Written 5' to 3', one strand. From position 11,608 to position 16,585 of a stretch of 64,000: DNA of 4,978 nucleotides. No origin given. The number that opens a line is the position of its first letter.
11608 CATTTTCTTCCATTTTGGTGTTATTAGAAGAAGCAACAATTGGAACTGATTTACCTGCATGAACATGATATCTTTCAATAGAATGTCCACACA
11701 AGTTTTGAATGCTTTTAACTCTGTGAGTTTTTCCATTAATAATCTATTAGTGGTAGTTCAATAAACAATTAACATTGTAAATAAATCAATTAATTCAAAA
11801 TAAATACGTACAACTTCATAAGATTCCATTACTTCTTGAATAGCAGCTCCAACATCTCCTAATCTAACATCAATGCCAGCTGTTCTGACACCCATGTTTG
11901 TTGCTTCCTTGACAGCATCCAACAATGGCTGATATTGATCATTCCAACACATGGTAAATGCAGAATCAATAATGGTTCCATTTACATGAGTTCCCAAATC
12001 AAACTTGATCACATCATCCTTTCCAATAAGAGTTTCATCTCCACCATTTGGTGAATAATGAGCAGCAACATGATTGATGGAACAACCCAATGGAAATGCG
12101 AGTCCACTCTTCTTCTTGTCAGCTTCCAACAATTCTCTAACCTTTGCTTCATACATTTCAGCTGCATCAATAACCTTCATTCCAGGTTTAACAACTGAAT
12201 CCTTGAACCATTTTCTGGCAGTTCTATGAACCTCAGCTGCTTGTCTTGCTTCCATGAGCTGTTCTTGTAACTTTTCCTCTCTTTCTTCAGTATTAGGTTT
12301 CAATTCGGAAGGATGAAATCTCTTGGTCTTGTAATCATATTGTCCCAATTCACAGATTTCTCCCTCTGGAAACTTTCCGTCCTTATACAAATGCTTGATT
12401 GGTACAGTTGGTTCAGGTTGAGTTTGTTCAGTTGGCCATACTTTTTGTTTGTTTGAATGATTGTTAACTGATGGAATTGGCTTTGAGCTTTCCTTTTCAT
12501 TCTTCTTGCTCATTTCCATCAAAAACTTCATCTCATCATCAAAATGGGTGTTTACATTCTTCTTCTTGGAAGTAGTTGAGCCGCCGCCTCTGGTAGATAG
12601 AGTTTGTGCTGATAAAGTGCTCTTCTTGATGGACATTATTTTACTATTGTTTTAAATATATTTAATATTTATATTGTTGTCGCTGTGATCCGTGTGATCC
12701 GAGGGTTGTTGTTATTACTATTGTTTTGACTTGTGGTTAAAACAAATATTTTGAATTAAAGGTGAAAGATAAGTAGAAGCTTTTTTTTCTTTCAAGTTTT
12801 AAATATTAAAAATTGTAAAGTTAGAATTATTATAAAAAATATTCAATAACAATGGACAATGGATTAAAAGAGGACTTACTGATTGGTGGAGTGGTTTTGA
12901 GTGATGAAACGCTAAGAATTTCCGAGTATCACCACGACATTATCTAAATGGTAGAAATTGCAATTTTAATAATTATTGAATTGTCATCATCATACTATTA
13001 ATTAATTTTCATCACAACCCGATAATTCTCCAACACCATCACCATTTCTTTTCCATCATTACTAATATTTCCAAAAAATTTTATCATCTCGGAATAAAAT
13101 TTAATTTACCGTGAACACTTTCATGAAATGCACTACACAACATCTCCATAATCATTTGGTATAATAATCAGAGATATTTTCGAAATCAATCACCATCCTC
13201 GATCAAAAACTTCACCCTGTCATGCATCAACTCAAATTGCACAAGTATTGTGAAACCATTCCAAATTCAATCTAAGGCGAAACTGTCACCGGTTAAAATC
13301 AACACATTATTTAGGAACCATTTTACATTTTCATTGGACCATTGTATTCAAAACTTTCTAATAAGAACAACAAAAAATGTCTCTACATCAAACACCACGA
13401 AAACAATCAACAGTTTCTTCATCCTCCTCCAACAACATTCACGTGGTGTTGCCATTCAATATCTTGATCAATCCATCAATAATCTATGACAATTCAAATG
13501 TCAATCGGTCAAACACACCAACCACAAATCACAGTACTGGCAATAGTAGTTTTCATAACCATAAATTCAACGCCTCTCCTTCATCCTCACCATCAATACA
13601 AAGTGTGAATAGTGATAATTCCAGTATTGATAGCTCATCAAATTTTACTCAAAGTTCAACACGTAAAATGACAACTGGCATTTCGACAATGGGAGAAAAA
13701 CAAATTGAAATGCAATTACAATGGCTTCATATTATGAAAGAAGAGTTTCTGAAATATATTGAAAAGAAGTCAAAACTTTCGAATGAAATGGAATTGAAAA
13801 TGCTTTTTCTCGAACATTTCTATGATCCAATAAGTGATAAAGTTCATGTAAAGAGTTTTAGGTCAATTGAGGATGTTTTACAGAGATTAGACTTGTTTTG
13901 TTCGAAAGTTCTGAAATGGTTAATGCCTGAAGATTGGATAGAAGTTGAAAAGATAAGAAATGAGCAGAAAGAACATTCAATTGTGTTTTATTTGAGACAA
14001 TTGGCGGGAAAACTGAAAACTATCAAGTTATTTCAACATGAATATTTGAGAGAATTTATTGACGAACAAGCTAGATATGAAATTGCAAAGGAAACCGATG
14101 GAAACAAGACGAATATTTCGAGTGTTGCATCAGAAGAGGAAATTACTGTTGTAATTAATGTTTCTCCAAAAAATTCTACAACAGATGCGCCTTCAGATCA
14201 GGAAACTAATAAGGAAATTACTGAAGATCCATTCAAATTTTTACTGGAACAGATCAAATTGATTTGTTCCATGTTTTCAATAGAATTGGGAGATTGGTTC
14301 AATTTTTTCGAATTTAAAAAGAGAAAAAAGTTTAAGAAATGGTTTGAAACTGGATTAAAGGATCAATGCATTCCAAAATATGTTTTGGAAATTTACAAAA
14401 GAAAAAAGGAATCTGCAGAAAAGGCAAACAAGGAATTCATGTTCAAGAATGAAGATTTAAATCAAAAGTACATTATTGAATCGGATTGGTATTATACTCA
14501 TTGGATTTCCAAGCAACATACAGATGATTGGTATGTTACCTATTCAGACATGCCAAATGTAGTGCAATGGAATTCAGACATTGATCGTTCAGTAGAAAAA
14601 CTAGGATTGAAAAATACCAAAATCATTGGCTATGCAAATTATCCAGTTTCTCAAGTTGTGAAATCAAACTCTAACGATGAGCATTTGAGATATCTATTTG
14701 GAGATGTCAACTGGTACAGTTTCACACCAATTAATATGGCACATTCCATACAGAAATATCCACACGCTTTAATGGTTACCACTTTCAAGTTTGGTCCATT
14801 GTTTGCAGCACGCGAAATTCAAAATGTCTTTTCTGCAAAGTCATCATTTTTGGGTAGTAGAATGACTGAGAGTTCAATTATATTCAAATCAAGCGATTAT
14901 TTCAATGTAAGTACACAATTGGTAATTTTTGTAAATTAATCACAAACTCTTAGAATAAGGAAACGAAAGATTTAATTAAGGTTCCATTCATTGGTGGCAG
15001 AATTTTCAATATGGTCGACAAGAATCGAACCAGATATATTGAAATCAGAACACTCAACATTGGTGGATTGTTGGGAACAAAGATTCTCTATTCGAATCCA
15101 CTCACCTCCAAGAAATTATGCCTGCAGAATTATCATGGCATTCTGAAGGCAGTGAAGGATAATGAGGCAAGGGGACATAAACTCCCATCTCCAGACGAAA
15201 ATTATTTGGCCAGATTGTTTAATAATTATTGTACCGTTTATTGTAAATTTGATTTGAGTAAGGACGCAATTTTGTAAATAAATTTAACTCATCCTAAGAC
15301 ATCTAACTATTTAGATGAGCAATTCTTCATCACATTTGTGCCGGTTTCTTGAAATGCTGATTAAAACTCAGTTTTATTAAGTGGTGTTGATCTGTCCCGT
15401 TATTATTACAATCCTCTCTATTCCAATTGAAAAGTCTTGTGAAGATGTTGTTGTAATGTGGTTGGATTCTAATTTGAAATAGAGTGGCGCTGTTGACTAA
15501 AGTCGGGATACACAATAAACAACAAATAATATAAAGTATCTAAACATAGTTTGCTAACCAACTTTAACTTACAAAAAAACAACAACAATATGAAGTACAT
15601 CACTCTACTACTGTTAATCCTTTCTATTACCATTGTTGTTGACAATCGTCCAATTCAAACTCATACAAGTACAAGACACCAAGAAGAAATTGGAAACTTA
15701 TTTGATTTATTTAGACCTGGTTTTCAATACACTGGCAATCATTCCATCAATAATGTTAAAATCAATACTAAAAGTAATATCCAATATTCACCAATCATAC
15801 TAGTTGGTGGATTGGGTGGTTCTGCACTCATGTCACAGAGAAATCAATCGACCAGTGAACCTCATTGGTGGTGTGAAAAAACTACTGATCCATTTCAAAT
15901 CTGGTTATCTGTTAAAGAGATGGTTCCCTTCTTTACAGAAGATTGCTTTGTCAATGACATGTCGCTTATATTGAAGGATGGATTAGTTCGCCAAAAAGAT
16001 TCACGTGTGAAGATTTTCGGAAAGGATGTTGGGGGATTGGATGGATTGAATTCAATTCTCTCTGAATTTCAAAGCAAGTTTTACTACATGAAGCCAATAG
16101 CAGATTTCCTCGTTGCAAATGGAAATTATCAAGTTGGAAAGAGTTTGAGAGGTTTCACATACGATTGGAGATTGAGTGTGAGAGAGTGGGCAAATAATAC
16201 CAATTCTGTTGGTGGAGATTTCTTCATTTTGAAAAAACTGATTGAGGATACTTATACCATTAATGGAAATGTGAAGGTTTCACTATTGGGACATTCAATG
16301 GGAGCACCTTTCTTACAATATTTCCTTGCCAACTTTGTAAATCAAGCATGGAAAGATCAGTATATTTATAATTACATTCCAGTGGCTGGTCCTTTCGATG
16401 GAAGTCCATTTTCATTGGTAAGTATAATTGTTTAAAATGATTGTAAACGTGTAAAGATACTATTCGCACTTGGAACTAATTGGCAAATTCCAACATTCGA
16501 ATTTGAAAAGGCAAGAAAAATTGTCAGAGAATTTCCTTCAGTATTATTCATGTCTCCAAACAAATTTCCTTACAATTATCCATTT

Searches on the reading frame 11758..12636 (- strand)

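Call 30: search_protein_families(library=pfam, proteins=[window:11758-12636:-], max_evalue=0.001)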
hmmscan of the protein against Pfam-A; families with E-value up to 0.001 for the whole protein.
window:11758-12636:- (292 aa): 1 family
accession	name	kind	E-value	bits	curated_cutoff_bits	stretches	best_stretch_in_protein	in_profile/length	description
PF00557.29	Peptidase_M24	-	8.7e-20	71.8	23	1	130-274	3-145/208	Metallopeptidase family M24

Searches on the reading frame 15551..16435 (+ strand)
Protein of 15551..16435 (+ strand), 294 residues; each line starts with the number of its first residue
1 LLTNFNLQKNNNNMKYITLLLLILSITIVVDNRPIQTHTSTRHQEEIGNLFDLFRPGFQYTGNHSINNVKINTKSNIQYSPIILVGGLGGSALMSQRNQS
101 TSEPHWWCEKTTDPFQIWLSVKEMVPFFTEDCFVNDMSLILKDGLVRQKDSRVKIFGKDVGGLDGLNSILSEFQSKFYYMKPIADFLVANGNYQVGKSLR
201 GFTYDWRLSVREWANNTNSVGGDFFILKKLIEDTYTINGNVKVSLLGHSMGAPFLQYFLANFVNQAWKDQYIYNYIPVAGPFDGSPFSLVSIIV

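Call 30: search_protein_families(library=pfam, proteins=[window:15551-16435:+], max_evalue=0.001)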
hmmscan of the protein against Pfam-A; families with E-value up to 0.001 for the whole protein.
window:15551-16435:+ (294 aa): 2 families
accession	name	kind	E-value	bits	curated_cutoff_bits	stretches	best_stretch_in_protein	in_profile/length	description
PF02450.21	LCAT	-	8.1e-27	94.9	21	1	116-289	5-169/392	Lecithin:cholesterol acyltransferase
PF05057.20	DUF676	-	0.00058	19.9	20.3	0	229-287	65-130/217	Putative serine esterase (DUF676)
